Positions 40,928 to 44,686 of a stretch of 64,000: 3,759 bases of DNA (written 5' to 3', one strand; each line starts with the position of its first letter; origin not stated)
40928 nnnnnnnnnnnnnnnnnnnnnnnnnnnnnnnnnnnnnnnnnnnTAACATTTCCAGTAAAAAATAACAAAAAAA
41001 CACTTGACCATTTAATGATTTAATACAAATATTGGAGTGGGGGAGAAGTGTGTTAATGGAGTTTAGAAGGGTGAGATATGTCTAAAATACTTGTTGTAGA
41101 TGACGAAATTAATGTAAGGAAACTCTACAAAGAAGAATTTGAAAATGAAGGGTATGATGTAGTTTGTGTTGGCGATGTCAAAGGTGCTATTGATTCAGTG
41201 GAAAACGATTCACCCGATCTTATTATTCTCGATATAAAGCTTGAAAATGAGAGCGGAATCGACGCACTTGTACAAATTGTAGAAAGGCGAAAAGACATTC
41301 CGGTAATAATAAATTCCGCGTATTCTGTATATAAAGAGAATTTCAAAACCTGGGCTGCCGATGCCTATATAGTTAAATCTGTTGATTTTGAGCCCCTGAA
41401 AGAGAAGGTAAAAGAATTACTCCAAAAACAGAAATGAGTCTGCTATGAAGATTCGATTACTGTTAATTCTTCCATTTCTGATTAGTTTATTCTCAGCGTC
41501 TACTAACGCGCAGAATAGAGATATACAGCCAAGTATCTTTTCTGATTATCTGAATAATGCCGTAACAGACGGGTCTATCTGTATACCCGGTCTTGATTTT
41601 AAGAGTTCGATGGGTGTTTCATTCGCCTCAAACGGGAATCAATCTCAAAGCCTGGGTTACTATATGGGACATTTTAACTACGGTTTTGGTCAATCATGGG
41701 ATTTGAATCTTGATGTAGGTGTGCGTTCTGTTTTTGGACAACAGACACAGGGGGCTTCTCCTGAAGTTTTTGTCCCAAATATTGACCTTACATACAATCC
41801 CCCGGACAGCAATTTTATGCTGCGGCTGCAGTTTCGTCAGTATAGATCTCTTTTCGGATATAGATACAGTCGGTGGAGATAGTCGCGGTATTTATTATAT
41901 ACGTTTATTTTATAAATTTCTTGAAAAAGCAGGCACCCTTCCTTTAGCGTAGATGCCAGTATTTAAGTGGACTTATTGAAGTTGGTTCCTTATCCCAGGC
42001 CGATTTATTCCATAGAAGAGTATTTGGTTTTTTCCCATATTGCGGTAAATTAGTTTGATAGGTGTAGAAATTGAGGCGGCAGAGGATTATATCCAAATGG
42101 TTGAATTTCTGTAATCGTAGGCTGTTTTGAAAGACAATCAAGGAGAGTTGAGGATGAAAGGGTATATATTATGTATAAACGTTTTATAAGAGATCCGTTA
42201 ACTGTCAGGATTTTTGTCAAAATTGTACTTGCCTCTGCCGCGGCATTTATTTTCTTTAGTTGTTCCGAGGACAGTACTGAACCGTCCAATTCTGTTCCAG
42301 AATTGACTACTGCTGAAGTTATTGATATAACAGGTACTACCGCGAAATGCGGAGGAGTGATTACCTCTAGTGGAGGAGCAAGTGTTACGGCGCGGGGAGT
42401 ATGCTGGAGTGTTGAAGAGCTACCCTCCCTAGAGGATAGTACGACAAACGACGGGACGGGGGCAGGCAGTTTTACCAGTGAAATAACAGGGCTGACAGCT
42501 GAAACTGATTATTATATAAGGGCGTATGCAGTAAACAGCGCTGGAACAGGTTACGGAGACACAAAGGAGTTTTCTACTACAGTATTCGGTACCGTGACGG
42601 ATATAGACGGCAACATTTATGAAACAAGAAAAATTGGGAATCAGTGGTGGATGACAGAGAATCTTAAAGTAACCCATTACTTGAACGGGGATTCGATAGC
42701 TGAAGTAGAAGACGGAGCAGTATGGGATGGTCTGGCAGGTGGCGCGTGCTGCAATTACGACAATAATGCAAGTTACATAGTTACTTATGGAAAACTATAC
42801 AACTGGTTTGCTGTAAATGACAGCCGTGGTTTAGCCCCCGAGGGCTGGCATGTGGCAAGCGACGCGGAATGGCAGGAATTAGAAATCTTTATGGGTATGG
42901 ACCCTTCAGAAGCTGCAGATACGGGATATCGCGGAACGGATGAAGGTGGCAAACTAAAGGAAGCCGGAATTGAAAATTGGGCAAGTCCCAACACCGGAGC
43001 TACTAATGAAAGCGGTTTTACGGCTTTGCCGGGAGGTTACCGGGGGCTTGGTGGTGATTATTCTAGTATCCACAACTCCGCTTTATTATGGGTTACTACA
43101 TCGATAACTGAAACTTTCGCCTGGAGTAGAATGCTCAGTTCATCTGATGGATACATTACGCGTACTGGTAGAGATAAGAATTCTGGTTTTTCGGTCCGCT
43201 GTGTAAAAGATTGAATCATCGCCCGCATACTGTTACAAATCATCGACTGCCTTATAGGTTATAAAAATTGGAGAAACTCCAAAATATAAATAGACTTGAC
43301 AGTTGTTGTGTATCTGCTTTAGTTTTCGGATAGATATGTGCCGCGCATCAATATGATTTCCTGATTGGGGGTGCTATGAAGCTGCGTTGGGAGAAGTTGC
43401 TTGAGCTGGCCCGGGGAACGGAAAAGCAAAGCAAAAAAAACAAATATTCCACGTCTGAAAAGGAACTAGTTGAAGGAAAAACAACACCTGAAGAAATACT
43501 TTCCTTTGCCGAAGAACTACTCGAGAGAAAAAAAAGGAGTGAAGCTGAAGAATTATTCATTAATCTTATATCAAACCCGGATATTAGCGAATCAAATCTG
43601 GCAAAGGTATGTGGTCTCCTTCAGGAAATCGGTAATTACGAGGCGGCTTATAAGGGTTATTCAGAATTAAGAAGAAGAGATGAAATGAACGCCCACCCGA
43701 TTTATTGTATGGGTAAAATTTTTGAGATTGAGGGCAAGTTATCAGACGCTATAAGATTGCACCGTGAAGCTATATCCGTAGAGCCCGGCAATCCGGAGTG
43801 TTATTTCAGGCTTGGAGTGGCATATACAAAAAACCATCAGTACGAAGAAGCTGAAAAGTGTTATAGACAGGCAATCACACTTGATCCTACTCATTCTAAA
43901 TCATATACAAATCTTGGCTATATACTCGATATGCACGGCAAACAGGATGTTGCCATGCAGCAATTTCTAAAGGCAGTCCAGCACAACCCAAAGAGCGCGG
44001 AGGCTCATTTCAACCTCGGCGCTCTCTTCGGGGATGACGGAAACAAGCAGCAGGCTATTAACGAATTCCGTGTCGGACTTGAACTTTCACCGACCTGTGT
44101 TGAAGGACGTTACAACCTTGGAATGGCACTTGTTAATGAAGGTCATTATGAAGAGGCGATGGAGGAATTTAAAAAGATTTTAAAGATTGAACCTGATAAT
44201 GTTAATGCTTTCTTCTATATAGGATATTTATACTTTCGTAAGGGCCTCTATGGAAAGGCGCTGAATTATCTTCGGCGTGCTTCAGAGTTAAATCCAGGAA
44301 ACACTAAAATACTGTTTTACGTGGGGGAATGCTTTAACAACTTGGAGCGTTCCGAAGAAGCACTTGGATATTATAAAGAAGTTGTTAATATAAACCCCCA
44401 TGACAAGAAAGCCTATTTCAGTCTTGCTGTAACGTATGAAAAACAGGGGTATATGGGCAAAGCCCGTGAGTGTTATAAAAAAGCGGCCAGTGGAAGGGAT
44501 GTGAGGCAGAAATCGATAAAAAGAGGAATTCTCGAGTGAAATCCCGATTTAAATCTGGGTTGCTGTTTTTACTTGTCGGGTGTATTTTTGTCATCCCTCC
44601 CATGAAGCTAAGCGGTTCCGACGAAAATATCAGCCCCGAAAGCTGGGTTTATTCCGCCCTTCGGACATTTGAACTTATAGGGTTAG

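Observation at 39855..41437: MglA polarity GTPase with a 175-aa acidic disordered tail, no adjacent mglB, paired with an orphan CheY-like receiver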

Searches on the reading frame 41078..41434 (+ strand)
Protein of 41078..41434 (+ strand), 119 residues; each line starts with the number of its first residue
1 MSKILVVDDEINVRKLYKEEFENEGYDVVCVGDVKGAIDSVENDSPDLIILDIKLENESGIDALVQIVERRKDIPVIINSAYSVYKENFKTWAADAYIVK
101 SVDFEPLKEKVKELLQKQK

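Call 3: search_protein_families(library=pfam, proteins=[window:41078-41434:+], max_evalue=0.01)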
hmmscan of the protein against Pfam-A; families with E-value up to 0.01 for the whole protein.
window:41078-41434:+ (119 aa): 2 families
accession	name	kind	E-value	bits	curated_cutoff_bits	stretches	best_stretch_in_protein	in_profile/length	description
PF00072.30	Response_reg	-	1.7e-21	76.9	30.2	1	4-112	1-111/111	Response regulator receiver domain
PF20274.4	cREC_REC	-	0.00046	21.3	27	1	5-89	3-82/88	Cyclic-phosphate processing Receiver domain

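Call 4: search_protein_families(library=ncbifam, proteins=[window:41078-41434:+], max_evalue=0.01)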
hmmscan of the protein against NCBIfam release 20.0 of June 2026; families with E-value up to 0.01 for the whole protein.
window:41078-41434:+ (119 aa): 94 families (the best 25 are shown)
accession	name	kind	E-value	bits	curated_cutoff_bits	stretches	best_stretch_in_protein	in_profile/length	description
TIGR02154.1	PhoB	equivalog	6.8e-18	64.8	296.2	1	2-117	3-122/226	phosphate regulon transcriptional regulator PhoB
NF008469.0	PRK11361.1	equivalog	1.5e-16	60.2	714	1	2-118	5-123/461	acetoacetate metabolism transcriptional regulator AtoC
NF045944.1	ResRegRpaBCyano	equivalog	1.9e-16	60.1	330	1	5-117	1-114/229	response regulator transcription factor RpaB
NF045717.1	DVU0259_DivK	exception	1.5e-15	57.4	160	1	2-115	3-116/117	DVU0259 family response regulator domain-containing protein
NF040534.1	resp_reg_YycF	equivalog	6.4e-15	55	340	1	3-117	2-117/231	response regulator YycF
NF051870.1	NAssimRespRegNtrX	equivalog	3.4e-14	52.6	600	1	1-82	1-84/452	nitrogen assimilation response regulator NtrX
TIGR01818.1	ntrC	equivalog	2e-13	49.9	558.6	1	4-104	1-103/463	nitrogen regulation protein NR(I)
NF007928.2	PRK10643.1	equivalog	5.3e-13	49.1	330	1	3-118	2-119/216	two-component system response regulator PmrA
NF008199.0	PRK10955.1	equivalog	5.8e-13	49.3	341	1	1-116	1-116/232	envelope stress response regulator transcription factor CpxR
NF007689.0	PRK10365.1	equivalog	1.8e-12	46.8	760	1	3-115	7-121/441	sigma-54-dependent response regulator transcription factor ZraR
NF041946.1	LuxO_transreg_Vib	equivalog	1.9e-12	46.7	800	1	7-118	2-115/463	quorum-sensing sigma-54 dependent transcriptional regulator LuxO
NF008034.0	PRK10766.1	equivalog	2.8e-12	46.7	275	1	3-116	4-118/231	two-component system response regulator TorR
NF040689.1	MtrAB_MtrA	equivalog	2.8e-12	46.5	300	1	4-117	1-115/219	MtrAB system response regulator MtrA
NF041733.1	resp_reg_CseB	equivalog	3.4e-12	46.2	350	1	3-117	2-117/228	two-component system response regulator CseB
TIGR03787.1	marine_sort_RR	equivalog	3.9e-12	46.2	335.7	1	3-118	2-121/227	proteobacterial dedicated sortase system response regulator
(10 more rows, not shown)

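Call 66: search_solved_structures(query=window:41078-41434:+, max_evalue=1e-8, show_alignments=1)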
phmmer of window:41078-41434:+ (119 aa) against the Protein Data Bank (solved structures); distinct sequences matched with E-value up to 1e-8: 30.
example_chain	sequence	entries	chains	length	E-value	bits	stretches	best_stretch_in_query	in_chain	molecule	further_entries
3a0r_B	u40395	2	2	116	8.8e-27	96.7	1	1-115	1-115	Response regulator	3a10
3a0u_A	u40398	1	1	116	9.4e-27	96.6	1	1-115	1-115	Response regulator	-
9xzo_A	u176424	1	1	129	4.4e-16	62.3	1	1-116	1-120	De novo protein M1X0B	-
6ifh_A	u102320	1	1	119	2.7e-14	56.5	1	1-116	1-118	Sporulation initiation phosphotransferase F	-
3f6p_A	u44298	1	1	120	9.7e-14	54.7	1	3-118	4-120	Transcriptional regulatory protein yycF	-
2zwm_A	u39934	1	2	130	1e-13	54.6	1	3-118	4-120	Transcriptional regulatory protein yycF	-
2jvj_A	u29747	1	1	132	8.5e-13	51.7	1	2-115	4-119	Sporulation initiation phosphotransferase F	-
1fsp_A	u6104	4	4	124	9.3e-13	51.5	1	2-115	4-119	STAGE 0 SPORULATION PROTEIN F | SPORULATION RESPONSE REGULATORY PROTEIN | Sporulation initiation phosphotransferase F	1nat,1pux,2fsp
3q15_C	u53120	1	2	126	9.8e-13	51.5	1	2-115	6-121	Sporulation initiation phosphotransferase F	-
1pey_A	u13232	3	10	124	1.3e-12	51.1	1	2-115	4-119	Sporulation initiation phosphotransferase F | SPORULATION RESPONSE REGULATORY PROTEIN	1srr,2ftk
1mvo_A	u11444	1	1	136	1.4e-12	50.9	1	2-117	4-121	PhoP response regulator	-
1f51_E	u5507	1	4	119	1.6e-12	50.8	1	2-115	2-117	SPORULATION INITIATION PHOSPHOTRANSFERASE F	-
2jvi_A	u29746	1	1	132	2.3e-12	50.3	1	2-115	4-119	Sporulation initiation phosphotransferase F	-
1nxo_A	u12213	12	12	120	3.2e-12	49.8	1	1-117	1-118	DNA-binding response regulator | Response regulator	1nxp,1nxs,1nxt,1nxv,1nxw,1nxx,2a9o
8fk2_A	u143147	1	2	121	5.1e-12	49.2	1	1-116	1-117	Putative response regulator CovR VicR-like protein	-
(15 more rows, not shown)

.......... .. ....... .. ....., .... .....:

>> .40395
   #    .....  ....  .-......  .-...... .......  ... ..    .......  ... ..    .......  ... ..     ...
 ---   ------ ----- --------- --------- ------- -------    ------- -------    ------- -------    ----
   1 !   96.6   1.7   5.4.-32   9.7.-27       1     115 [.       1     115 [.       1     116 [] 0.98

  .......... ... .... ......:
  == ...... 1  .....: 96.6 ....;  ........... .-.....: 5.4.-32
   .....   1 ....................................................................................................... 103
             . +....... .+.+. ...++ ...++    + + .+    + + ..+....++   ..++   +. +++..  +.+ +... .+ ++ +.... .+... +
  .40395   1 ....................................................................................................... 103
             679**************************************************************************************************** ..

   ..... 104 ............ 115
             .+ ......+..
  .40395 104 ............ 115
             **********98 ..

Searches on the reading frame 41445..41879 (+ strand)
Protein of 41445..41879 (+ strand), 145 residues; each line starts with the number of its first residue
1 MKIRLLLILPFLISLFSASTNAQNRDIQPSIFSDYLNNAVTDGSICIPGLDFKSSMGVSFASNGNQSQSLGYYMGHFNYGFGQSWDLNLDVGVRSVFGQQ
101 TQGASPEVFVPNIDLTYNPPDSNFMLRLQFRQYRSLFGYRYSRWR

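Call 3: search_protein_families(library=pfam, proteins=[window:41445-41879:+], max_evalue=0.01)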
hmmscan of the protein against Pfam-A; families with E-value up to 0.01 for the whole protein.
window:41445-41879:+ (145 aa): 0 families

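Call 83: search_protein_families(library=pfam, proteins=[window:41445-41879:+], max_evalue=1)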
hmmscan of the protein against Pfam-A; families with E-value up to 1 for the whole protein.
window:41445-41879:+ (145 aa): 0 families

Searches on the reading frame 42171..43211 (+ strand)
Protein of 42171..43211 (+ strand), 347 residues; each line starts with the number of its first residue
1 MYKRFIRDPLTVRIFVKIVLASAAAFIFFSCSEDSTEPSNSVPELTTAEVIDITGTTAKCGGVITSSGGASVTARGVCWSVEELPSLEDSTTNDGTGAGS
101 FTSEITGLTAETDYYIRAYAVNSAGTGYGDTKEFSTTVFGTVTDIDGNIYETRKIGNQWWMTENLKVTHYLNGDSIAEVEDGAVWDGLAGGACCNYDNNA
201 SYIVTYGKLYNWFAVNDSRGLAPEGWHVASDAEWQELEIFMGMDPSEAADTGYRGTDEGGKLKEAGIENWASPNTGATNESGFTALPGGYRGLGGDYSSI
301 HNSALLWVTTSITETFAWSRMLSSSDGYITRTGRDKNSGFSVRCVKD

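Call 3: search_protein_families(library=pfam, proteins=[window:42171-43211:+], max_evalue=0.01)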
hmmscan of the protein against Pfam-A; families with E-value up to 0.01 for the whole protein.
window:42171-43211:+ (347 aa): 2 families
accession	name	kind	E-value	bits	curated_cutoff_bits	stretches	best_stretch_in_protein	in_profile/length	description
PF09603.15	Fib_succ_major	-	2.4e-51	175.1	33.9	1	154-346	2-187/187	Fibrobacter succinogenes major domain (Fib_succ_major)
PF16974.11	NAR2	-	0.004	17.2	26.6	0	95-139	87-135/142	High-affinity nitrate transporter accessory, Ig-like domain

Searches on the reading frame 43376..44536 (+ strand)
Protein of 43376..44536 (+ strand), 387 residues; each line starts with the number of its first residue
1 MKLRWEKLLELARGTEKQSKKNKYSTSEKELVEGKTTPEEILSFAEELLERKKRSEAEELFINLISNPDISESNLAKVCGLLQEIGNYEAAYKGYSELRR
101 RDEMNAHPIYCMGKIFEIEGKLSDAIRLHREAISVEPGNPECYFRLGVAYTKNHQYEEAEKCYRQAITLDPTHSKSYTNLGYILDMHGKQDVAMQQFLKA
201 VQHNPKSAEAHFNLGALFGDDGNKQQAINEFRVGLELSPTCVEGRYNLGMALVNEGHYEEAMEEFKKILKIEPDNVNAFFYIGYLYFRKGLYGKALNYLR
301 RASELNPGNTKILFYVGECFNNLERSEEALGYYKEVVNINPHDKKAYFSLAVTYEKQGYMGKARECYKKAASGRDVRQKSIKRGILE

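Call 3: search_protein_families(library=pfam, proteins=[window:43376-44536:+], max_evalue=0.01)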
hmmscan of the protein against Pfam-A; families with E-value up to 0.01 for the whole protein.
window:43376-44536:+ (387 aa): 34 families (the best 25 are shown)
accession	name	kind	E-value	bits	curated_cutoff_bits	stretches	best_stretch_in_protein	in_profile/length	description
PF07719.23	TPR_2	-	1.2e-48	159.6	27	5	140-173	1-34/34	Tetratricopeptide repeat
PF00515.34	TPR_1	-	1.8e-46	154.6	27.8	4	140-173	1-34/34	Tetratricopeptide repeat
PF13431.12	TPR_17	-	2.4e-45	149.5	24.4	5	162-191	1-30/34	Tetratricopeptide repeat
PF13414.12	TPR_11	-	6.8e-44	147.7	26.8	5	252-290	4-42/42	TPR repeat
PF13181.12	TPR_8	-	1.3e-38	128.2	25.7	4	141-173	2-34/34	Tetratricopeptide repeat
PF13432.12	TPR_16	-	2.1e-33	114.8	32.7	5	246-309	1-64/65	Tetratricopeptide repeat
PF13428.12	TPR_14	-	6.5e-32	107.2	23.5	3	243-281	2-40/44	Tetratricopeptide repeat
PF14559.12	TPR_19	-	1.7e-28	99.2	25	2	119-173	4-58/68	Tetratricopeptide repeat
PF13424.12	TPR_12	-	8e-22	77.7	30.1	4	145-201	8-72/77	Tetratricopeptide repeat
PF13174.12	TPR_6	-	2.8e-19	68.8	26.3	0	141-172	1-32/33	Tetratricopeptide repeat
PF13176.12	TPR_7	-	6.8e-18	63.6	27.9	1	144-173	3-34/36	Tetratricopeptide repeat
PF24575.1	TPR_Slam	-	3.4e-17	63.2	35.2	2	83-161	26-102/104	Surface lipoprotein assembly modifier, N-terminal TPR repeats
PF12895.13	ANAPC3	-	1.1e-14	54.9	27.2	1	255-335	2-81/82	Anaphase-promoting complex, cyclosome, subunit 3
PF23914.1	TPR_CcmH_CycH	-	4.8e-14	52.9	42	3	201-309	43-154/158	Cytochrome c-type biogenesis protein H TPR domain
PF13371.12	TPR_9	-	2.4e-12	47.1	35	0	237-276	24-63/73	Tetratricopeptide repeat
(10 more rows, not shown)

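Call 72: search_solved_structures(query=window:43376-44536:+, max_evalue=1e-10, show_alignments=0)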
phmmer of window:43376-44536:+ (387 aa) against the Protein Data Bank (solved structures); distinct sequences matched with E-value up to 1e-10: 99 (the best 60 are shown).
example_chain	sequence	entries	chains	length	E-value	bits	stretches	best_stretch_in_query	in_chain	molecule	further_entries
9qhb_A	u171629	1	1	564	1.2e-105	357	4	124-307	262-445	Engineered tetratricopeptide repeat protein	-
8bu0_A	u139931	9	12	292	9.9e-63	215.7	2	141-311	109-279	Consensus tetratricopeptide repeat protein | Crystal structure of an 8-repeat consensus TPR superhelix with Zinc. | Monomer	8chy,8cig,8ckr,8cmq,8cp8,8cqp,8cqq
7ntf_A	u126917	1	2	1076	4.2e-53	184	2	119-275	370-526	Isoform 1 of UDP-N-acetylglucosamine--peptide N-acetylglucosaminyltransferase 110 kDa subu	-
7yeh_B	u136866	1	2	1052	5.6e-51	177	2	119-275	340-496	UDP-N-acetylglucosamine--peptide N-acetylglucosaminyltransferase 110 kDa subunit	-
9qhc_A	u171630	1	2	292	1.7e-48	168.9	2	131-311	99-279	Engineered tetratricopeptide repeat protein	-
7yea_A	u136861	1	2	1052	4.6e-48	167.5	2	116-240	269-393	UDP-N-acetylglucosamine--peptide N-acetylglucosaminyltransferase 110 kDa subunit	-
1w3b_A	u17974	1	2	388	1.1e-39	139.9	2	117-252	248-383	UDP-N-ACETYLGLUCOSAMINE--PEPTIDE N-ACETYLGLUCOSAMINYLTRANSFERASE 110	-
6eou_A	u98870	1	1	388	1.6e-39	139.3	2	119-252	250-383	UDP-N-acetylglucosamine--peptide N-acetylglucosaminyltransferase 110 kDa subunit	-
7y4i_A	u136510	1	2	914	1.5e-34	123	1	145-263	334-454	Probable UDP-N-acetylglucosamine--peptide N-acetylglucosaminyltransferase SPINDLY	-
8dtf_A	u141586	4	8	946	1.7e-34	122.8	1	145-263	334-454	Probable UDP-N-acetylglucosamine--peptide N-acetylglucosaminyltransferase SPINDLY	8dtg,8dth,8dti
9g8o_B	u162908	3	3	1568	1.2e-27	100.3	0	249-338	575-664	Superkiller complex protein 3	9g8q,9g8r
7qdr_B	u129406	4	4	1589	1.4e-27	100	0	249-338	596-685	Tetratricopeptide repeat protein 37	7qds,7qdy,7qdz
8ch0_A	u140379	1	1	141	6.4e-26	94.6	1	138-273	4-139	Consensus tetratricopeptide repeat protein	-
2fo7_A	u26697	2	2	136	4e-25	92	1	141-273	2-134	SYNTHETIC CONSENSUS TPR PROTEIN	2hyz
8bd7_A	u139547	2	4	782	4.4e-23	85.3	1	154-341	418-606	IFT88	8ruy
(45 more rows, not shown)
